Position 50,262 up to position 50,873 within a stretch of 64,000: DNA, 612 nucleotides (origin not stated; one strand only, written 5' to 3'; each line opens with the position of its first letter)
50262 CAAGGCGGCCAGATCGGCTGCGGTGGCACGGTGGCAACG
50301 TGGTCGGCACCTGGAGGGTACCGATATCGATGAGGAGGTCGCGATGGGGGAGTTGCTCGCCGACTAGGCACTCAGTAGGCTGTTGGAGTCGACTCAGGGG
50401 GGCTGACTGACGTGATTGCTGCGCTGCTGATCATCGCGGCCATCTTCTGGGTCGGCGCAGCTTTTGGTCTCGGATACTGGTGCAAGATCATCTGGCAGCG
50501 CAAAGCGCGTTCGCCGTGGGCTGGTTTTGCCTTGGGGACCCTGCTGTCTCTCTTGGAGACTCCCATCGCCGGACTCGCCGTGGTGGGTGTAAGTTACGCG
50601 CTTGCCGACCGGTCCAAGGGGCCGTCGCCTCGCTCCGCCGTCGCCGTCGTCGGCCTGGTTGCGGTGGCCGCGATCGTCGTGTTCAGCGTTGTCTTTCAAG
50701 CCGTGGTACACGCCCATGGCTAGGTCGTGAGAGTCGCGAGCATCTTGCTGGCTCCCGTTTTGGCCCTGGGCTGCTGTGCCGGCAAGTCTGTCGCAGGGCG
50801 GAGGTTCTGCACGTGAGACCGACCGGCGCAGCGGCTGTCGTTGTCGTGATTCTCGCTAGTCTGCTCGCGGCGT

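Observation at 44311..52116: Integrase-less island accreted at tRNA-Glu(CUC): a 47-bp tRNA 3'-half direct repeat, a 7.4-kb cargo element and a 0.3-kb miniature element in tandem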

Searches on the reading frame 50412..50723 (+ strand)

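Call 11: search_protein_families(library=pfam, proteins=[window:50412-50723:+], max_evalue=0.1)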
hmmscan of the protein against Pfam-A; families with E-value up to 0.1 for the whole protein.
window:50412-50723:+ (103 aa): 1 family
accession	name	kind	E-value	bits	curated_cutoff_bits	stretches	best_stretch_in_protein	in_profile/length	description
PF09679.15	TraQ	-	0.042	14.5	25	1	17-48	18-49/94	Type-F conjugative transfer system pilin chaperone (TraQ)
